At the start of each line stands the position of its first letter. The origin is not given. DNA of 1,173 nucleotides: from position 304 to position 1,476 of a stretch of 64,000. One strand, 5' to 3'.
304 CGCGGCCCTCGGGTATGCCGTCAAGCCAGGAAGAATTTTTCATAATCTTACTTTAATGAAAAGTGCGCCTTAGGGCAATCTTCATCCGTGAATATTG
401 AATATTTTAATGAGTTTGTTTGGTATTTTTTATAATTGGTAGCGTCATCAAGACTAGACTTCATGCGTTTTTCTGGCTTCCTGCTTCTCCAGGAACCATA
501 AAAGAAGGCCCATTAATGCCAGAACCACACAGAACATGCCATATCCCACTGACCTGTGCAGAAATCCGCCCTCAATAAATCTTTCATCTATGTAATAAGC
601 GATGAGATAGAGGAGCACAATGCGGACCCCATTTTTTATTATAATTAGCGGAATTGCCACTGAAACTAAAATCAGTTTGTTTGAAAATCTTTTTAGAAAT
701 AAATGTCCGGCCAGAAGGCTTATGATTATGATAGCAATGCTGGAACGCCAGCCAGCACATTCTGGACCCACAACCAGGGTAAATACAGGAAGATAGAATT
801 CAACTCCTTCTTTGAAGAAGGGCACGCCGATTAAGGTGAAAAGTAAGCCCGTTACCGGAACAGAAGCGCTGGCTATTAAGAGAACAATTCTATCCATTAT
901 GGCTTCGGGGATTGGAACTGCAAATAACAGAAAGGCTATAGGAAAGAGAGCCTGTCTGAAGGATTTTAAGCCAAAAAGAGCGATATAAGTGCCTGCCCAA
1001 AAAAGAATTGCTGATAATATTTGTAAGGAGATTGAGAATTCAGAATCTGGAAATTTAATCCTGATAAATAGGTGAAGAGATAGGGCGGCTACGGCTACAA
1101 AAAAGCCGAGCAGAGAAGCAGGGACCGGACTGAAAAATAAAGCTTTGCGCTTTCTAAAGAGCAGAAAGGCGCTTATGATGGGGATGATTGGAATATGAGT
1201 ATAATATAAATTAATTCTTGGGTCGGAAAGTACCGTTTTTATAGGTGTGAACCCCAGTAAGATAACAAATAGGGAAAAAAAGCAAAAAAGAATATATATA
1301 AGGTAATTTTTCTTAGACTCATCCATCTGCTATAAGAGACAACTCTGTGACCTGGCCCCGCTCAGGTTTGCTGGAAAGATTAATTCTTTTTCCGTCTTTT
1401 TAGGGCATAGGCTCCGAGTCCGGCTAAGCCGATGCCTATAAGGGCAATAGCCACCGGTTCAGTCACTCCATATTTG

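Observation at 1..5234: Compact divergent exosortase locus: one mini-substrate, an exosortase and a membrane acyltransferase facing an acyltransferase-ACP-ligase-NadE-like operon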

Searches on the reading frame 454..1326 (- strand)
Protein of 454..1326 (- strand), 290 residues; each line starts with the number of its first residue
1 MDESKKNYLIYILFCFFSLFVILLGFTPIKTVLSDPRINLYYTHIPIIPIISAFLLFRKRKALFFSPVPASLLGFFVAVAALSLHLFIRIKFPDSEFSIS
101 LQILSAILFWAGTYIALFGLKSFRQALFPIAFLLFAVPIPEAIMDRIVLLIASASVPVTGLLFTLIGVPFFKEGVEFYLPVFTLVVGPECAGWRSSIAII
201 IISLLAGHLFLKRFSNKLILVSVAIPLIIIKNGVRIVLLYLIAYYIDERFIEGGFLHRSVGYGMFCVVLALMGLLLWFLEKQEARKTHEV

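Call 6: search_protein_families(library=ncbifam, proteins=[window:454-1326:-], max_evalue=0.01)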
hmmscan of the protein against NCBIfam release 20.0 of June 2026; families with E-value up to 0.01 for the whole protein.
window:454-1326:- (290 aa): 14 families
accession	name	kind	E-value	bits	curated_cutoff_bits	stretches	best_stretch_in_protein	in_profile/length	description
TIGR03109.2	exosort_XrtA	exception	1.5e-34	119.6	208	1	18-279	7-259/261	exosortase A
TIGR02602.1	8TM_EpsH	subfamily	4.4e-34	118.1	105.55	1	41-274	9-235/241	exosortase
TIGR04152.1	exosort_VPLPA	exception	7e-33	114.4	400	1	42-288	10-251/486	VPLPA-CTERM-specific exosortase XrtD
TIGR04151.1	exosort_VPDSG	exception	1.4e-32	113.3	300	1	42-283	58-303/306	VPDSG-CTERM-specific exosortase XrtC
NF038142.1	exosort_XrtW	exception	6.1e-30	104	425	1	21-285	11-271/494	exosortase W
NF035943.2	exosort_XrtV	exception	1.4e-26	93.4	313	1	43-280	34-267/270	exosortase V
TIGR03113.1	exosort_XrtB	exception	1.9e-17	63.8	275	1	43-272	30-257/268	exosortase B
TIGR04178.1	exo_archaeo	signature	1.1e-15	57.7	23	1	186-280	3-96/97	exosortase/archaeosortase family protein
NF033464.1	cyanoexo_CrtC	exception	6.1e-12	45.7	225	1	90-269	80-264/278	cyanoexosortase C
TIGR04199.1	exosort_xrtJ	exception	6e-08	32.1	200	1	47-281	34-277/522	exosortase J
TIGR03762.1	archaeo_artC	exception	4.1e-05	23.6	100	1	163-272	156-268/274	archaeosortase C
TIGR03763.1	cyanoexo_CrtA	exception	0.0001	21.9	150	1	54-279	44-259/260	cyanoexosortase A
NF033770.1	exosort_XrtT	exception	0.00028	19.6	250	1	125-284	107-270/472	exosortase T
NF046081.1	exosort_XrtX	exception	0.008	16.1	170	0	183-280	72-160/168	exosortase X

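Call 7: search_protein_families(library=pfam, proteins=[window:454-1326:-], max_evalue=0.01)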
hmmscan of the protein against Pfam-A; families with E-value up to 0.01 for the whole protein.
window:454-1326:- (290 aa): 1 family
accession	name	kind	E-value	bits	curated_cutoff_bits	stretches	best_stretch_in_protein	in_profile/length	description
PF09721.15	Exosortase_EpsH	-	1e-38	133.6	25.7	1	39-279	22-254/254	Transmembrane exosortase (Exosortase_EpsH)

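Call 8: find_encoding_contigs(protein=window:454-1326:-, flank=10000, max_places=6)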
Protein window:454-1326:- (290 aa): no gene with exactly this product is on record in the collection.

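Call 10: find_homologous_proteins(query=window:454-1326:-, max_evalue=1e-10)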
Query window:454-1326:- (290 aa): 105 proteins with E <= 1e-10 among 5568 candidates.
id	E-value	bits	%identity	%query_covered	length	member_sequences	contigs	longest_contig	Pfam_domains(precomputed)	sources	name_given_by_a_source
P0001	2.3e-177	607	100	100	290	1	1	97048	PF09721.16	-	-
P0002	4.1e-158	544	90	100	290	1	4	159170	PF09721.16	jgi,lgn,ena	-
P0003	1.0e-143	497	82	100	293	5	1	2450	PF09721.16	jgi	-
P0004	3.6e-137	475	79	100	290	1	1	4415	PF09721.16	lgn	-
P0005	4.7e-137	475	76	100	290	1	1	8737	PF09721.16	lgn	-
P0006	4.2e-133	462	80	92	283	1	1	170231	PF09721.16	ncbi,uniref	ncbi:MAG: exosortase/archaeosortase family protein [Candidatus Saccharicenans sp.]|uniref:exosortase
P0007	6.9e-111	389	65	99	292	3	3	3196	PF09721.16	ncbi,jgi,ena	-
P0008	7.6e-109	382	64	99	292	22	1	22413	PF09721.16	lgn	-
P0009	1.1e-108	382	64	99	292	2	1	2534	PF09721.16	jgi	-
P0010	1.1e-108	382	64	99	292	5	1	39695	PF09721.16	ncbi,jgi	jgi:exosortase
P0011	1.9e-108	381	64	99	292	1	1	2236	PF09721.16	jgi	jgi:exosortase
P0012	3.1e-108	380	63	100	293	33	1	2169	PF09721.16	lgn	-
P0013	4.3e-107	377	63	99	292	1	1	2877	PF09721.16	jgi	-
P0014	1.4e-106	375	62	94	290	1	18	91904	PF09721.16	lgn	-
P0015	5.9e-106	373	64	99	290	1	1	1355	PF09721.16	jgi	-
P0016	1.2e-105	372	62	100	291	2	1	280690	PF09721.16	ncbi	-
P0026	2.6e-101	358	57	100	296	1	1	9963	PF09721.16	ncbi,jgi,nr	ncbi:MAG: exosortase/archaeosortase family protein [Tepidanaerobacteraceae bacterium]|jgi:exosortase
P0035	1.3e-78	283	53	95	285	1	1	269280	PF09721.16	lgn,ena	-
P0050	1.4e-62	231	45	90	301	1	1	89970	PF09721.16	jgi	jgi:exosortase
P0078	4.4e-46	176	40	85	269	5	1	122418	PF09721.16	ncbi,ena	-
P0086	1.4e-39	155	35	86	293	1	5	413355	PF09721.16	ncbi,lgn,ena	-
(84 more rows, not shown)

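Call 11: find_encoding_contigs(protein=P0002, flank=10000, max_places=2)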
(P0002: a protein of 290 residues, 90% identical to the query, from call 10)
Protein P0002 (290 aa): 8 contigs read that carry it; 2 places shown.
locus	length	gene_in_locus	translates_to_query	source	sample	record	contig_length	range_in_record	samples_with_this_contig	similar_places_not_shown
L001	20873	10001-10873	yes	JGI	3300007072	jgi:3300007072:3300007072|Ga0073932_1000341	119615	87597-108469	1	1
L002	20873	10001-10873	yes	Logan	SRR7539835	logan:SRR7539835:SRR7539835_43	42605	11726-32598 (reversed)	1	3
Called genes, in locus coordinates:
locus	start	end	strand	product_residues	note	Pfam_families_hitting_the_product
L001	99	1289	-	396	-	PF01930:Cas_Cas4 (faint), PF12705:PDDEXK_1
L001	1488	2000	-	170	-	PF19638:DUF6141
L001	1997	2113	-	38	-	-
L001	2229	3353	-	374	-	PF01381:HTH_3, PF12844:HTH_19, PF13560:HTH_31, PF06114:Peptidase_M78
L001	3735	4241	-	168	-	PF25087:GMPPB_C (faint), PF21711:DCTN5 (weak), PF25084:LbH_EIF2B (weak), PF00132:Hexapep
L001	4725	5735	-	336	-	PF02540:NAD_synthase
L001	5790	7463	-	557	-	PF00501:AMP-binding, PF13193:AMP-binding_C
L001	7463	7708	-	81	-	-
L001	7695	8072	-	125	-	PF00132:Hexapep, PF14602:Hexapep_2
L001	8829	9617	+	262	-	PF13683:rve_3 (weak)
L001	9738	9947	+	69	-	-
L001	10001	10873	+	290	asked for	PF09721:Exosortase_EpsH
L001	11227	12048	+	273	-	-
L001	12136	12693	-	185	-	PF02441:Flavoprotein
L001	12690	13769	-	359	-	PF20695:UbiD_N, PF01977:UbiD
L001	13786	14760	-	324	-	PF24793:GINT1_N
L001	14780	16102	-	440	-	PF13450:NAD_binding_8, PF01593:Amino_oxidase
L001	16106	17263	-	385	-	PF13439:Glyco_transf_4, PF13579:Glyco_trans_4_4, PF20706:GT4-conflict, PF00534:Glycos_transf_1, PF13692:Glyco_trans_1_4, PF13524:Glyco_trans_1_2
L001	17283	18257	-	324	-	PF00490:ALAD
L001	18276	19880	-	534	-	-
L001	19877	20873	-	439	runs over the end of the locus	PF00202:Aminotran_3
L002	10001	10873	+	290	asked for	PF09721:Exosortase_EpsH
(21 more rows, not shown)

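Call 12: find_encoding_contigs(protein=P0006, flank=10000, max_places=2)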
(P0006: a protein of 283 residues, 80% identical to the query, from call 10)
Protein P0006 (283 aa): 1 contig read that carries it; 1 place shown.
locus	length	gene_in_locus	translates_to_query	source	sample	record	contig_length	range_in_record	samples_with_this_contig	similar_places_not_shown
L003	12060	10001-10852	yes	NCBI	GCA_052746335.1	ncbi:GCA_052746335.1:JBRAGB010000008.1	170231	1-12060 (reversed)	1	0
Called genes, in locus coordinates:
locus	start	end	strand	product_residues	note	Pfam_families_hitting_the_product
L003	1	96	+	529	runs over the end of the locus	PF01443:Viral_helicase1 (faint), PF05970:PIF1, PF13245:AAA_19, PF13401:AAA_22 (weak), PF13604:AAA_30, PF02689:Herpes_Helicase (weak), PF13538:UvrD_C_2 (weak), PF13280:WYL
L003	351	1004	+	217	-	PF00702:Hydrolase, PF12710:HAD, PF13419:HAD_2, PF13242:Hydrolase_like (weak)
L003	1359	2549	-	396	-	PF01930:Cas_Cas4 (faint), PF12705:PDDEXK_1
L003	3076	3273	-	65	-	PF19638:DUF6141 (weak)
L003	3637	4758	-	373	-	PF01381:HTH_3, PF12844:HTH_19, PF13560:HTH_31, PF06114:Peptidase_M78 (weak)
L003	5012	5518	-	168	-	PF25084:LbH_EIF2B (faint), PF25087:GMPPB_C (faint), PF21711:DCTN5 (weak), PF00132:Hexapep (weak)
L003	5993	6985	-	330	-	PF02540:NAD_synthase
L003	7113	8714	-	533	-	PF00501:AMP-binding, PF13193:AMP-binding_C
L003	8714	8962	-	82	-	-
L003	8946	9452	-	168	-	PF00132:Hexapep, PF14602:Hexapep_2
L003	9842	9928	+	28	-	-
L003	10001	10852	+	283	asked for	PF09721:Exosortase_EpsH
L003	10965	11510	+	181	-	-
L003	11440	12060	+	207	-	?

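Call 13: find_encoding_contigs(protein=P0016, flank=10000, max_places=2)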
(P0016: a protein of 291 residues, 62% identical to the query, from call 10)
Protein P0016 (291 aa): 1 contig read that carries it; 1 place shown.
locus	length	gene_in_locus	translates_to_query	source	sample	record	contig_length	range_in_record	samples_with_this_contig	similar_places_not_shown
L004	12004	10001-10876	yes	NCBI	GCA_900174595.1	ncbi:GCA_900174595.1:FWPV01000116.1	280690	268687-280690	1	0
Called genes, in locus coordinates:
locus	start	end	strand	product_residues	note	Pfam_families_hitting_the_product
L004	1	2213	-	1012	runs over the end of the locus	PF20434:BD-FAE (faint), PF00326:Peptidase_S9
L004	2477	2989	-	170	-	PF19638:DUF6141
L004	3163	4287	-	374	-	PF01381:HTH_3, PF12844:HTH_19 (weak), PF13560:HTH_31, PF06114:Peptidase_M78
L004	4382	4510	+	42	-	-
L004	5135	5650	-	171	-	PF21711:DCTN5 (weak), PF25087:GMPPB_C (faint), PF25084:LbH_EIF2B (faint), PF00132:Hexapep (weak)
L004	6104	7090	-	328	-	PF02540:NAD_synthase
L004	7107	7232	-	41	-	-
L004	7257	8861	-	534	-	PF00501:AMP-binding, PF13193:AMP-binding_C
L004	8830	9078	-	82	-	-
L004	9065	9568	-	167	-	PF25087:GMPPB_C (faint), PF00132:Hexapep, PF14602:Hexapep_2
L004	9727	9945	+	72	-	-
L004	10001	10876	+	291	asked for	PF09721:Exosortase_EpsH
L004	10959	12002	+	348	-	?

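Call 14: find_encoding_contigs(protein=P0035, flank=10000, max_places=1)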
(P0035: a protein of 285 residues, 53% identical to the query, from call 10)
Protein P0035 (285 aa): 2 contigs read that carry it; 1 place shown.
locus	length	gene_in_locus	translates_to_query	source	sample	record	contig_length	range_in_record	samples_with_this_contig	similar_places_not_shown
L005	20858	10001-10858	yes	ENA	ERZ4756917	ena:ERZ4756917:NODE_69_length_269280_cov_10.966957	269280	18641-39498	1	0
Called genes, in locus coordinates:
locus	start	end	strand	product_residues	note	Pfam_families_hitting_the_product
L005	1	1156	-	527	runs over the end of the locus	-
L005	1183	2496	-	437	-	PF00202:Aminotran_3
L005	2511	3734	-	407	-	PF05201:GlutR_N, PF01488:Shikimate_DH, PF00745:GlutR_dimer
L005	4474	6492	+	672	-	PF04007:DUF354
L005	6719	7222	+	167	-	PF25087:GMPPB_C (faint), PF25084:LbH_EIF2B (weak), PF00132:Hexapep, PF14602:Hexapep_2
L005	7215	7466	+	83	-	-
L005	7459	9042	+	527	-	PF00501:AMP-binding, PF13193:AMP-binding_C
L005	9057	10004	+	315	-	PF02540:NAD_synthase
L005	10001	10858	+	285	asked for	PF09721:Exosortase_EpsH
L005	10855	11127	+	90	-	-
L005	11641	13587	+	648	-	PF00801:PKD, PF18911:PKD_4, PF22842:Pel9A-like_beta_helix, PF13229:Beta_helix (faint)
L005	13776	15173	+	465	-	PF07690:MFS_1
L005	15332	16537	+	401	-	PF08239:SH3_3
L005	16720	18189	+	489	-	PF13522:GATase_6, PF13537:GATase_7, PF00156:Pribosyltran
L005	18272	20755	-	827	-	PF19838:LptD_2, PF04453:LptD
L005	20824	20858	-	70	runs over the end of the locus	PF09527:ATPase_gene1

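Call 15: find_encoding_contigs(protein=P0050, flank=10000, max_places=1)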
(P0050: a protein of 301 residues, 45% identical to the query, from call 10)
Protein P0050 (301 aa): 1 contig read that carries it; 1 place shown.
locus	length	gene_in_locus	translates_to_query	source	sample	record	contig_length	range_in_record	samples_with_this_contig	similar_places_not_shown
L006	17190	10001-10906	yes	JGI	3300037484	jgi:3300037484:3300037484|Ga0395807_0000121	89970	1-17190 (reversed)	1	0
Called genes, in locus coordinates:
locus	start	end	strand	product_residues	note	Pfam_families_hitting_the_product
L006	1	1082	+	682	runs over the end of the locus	-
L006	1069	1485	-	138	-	-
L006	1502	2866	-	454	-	PF00266:Aminotran_5, PF01053:Cys_Met_Meta_PP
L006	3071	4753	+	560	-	PF00144:Beta-lactamase, PF11954:DUF3471 (faint)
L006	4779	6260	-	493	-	PF00561:Abhydrolase_1, PF08386:Abhydrolase_4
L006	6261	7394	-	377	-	PF13424:TPR_12 (faint), PF21033:RMD1-3 (faint), PF13371:TPR_9 (faint), PF13428:TPR_14 (faint), PF13431:TPR_17 (faint), PF14559:TPR_19 (faint), PF00515:TPR_1 (faint), PF09295:ChAPs (weak), +2 more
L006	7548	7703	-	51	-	-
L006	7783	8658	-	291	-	PF02629:CoA_binding, PF13607:Succ_CoA_lig, PF00549:Ligase_CoA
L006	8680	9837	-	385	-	PF02786:CPSase_L_D2 (weak), PF08442:ATP-grasp_2, PF13549:ATP-grasp_5, PF24948:Citrate_synth_N, PF00549:Ligase_CoA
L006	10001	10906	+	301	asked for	PF09721:Exosortase_EpsH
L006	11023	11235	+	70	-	-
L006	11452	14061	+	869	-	PF22842:Pel9A-like_beta_helix, PF13229:Beta_helix (faint), PF01839:FG-GAP (faint), PF13517:FG-GAP_3 (weak)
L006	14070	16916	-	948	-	PF17957:Big_7 (faint), PF26333:YopJ_bacilli (faint), PF10342:Kre9_KNH (weak), PF19190:BACON_2 (weak)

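Call 16: find_encoding_contigs(protein=P0078, flank=10000, max_places=1)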
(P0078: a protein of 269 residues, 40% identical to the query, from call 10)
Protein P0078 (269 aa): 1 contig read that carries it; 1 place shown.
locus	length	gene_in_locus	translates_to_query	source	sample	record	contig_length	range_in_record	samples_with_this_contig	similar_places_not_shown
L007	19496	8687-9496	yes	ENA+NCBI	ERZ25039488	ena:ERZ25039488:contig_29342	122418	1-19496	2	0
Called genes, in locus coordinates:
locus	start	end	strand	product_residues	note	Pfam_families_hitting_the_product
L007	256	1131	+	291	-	PF00535:Glycos_transf_2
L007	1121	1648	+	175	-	-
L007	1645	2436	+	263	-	PF13231:PMT_2 (weak)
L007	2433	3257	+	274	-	-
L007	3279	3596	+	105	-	-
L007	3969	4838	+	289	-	PF13231:PMT_2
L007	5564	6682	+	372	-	PF00535:Glycos_transf_2, PF13641:Glyco_tranf_2_3 (weak), PF04138:GtrA_DPMS_TM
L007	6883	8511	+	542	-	PF03721:UDPG_MGDP_dh_N, PF00984:UDPG_MGDP_dh, PF03720:UDPG_MGDP_dh_C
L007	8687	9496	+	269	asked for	PF09721:Exosortase_EpsH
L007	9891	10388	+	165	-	-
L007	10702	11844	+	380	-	PF16927:HisKA_7TM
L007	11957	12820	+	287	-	PF01590:GAF (weak), PF02518:HATPase_c, PF13589:HATPase_c_3 (weak)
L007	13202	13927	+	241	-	PF00072:Response_reg, PF00158:Sigma54_activat, PF14532:Sigma54_activ_2 (weak)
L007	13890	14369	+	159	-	PF00158:Sigma54_activat, PF14532:Sigma54_activ_2, PF25601:AAA_lid_14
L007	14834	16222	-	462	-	PF13701:DDE_Tnp_1_4, PF01609:DDE_Tnp_1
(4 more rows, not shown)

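Call 17: find_encoding_contigs(protein=P0026, flank=10000, max_places=1)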
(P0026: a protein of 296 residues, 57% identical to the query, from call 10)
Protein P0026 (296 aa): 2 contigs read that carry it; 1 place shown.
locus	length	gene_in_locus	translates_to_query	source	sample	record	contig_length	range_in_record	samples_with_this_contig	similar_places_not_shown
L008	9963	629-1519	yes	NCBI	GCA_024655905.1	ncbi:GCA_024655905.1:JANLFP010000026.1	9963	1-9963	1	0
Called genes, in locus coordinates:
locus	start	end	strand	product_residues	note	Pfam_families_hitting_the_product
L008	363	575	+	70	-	-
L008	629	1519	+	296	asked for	PF09721:Exosortase_EpsH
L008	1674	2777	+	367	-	-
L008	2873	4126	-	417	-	-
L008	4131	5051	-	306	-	PF01209:Ubie_methyltran (weak), PF13489:Methyltransf_23, PF07021:MetW (weak), PF08241:Methyltransf_11, PF08242:Methyltransf_12, PF13649:Methyltransf_25, PF13847:Methyltransf_31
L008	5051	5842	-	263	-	PF01209:Ubie_methyltran (faint), PF13489:Methyltransf_23, PF13847:Methyltransf_31, PF08241:Methyltransf_11, PF08242:Methyltransf_12, PF13649:Methyltransf_25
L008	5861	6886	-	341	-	PF13480:Acetyltransf_6, PF02388:FemAB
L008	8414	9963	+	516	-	PF04007:DUF354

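Call 21: find_related_loci(query=A1, collection=genome_contigs, flank=10000)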
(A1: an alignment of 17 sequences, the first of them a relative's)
Query A1 (290 aa) in genome_contigs; peptide patterns used: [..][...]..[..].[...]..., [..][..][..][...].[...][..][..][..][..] (x = any residue, [..] = any of these).
383 stretches matched a pattern; 262 encode a relative of the query (tblastn E <= 1e-3); the best 80 are kept; 80 distinct loci.
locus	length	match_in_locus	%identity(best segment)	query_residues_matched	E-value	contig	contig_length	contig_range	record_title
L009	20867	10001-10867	62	1-289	2e-112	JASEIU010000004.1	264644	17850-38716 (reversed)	MAG: Candidatus Saccharicenans sp. isolate Yes71-14 NODE_4_length_264644_cov_70.211180, whole genome shotgun sequence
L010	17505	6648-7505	65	1-286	7e-110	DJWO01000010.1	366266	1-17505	MAG TPA_asm: Candidatus Aminicenantes bacterium UBA6228 UBA6228_contig_30781, whole genome shotgun sequence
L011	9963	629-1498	57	1-290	8e-109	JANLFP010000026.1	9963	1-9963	MAG: Tepidanaerobacteraceae bacterium isolate A05DMB13 NODE_26_length_9963_cov_2.780884, whole genome shotgun sequence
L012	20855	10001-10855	59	3-287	4e-107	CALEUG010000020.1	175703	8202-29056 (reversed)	MAG: uncultured bacterium isolate R1_Bin_MAXBIN__085_1 genome assembly, contig: c_000002270025, whole genome shotgun seq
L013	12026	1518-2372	59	3-287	4e-107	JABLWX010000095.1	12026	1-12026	MAG: Candidatus Aminicenantes bacterium isolate Ch100 contig95, whole genome shotgun sequence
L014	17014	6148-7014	59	1-289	2e-106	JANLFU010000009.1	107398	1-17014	MAG: Candidatus Saccharicenans sp. isolate A05DMB19 NODE_9_length_107398_cov_32.994122, whole genome shotgun sequence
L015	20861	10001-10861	44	1-287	7e-70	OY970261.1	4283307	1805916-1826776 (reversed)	MAG: Candidatus Aminicenantes bacterium isolate MFD04408.bin.1.29 genome assembly, chromosome: 1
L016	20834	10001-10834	42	1-281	8e-63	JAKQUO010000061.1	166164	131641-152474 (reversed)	MAG: Acidobacteriota bacterium isolate USST_maxbin.083 k141_1136361, whole genome shotgun sequence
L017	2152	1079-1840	39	33-286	2e-59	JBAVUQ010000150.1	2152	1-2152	MAG: Candidatus Aminicenantales bacterium isolate MFD02222_ilm_asm_bin1 k127_157563, whole genome shotgun sequence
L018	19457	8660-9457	39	23-286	6e-53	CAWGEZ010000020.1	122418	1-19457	MAG: uncultured delta proteobacterium isolate MFD02134.bin.2.205 genome assembly, contig: contig_29342, whole genome sho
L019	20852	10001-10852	35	4-286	2e-52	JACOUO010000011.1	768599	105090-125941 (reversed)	MAG: Deltaproteobacteria bacterium isolate NC_groundwater_74_Ag_B-0.1um_47_27 GD18-4_B1_scaffold_465380, whole genome sh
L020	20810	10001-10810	40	23-289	1e-51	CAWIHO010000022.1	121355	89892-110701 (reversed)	MAG: uncultured delta proteobacterium isolate MFD03726.bin.2.118 genome assembly, contig: contig_17562, whole genome sho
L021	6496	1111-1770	40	42-259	5e-51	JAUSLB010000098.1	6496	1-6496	MAG: Deltaproteobacteria bacterium isolate E14_metabat.bin.95 E14_k141_72917, whole genome shotgun sequence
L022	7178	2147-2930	44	24-281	5e-50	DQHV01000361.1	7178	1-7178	MAG TPA_asm: Candidatus Aminicenantes bacterium isolate UBA8522 contig_71364, whole genome shotgun sequence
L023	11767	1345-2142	40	23-285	5e-48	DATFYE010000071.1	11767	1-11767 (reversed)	MAG TPA_asm: Syntrophorhabdales bacterium isolate SMAG_U9535 k141_1202039, whole genome shotgun sequence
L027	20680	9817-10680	33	3-289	2e-45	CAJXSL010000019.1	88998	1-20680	MAG TPA_asm: uncultured Desulfobacteraceae bacterium isolate SRR6201696_bin.17_MetaBAT_v2.12.1_MAG genome assembly, cont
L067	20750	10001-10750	35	42-290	1e-37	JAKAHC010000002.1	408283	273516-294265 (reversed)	MAG: Deltaproteobacteria bacterium isolate WY2.bin79 NODE_14_length_408283_cov_4.316046, whole genome shotgun sequence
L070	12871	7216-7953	39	42-286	3e-37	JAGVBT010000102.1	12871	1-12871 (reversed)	MAG: Deltaproteobacteria bacterium isolate DeMMO6_17 c_000000095174, whole genome shotgun sequence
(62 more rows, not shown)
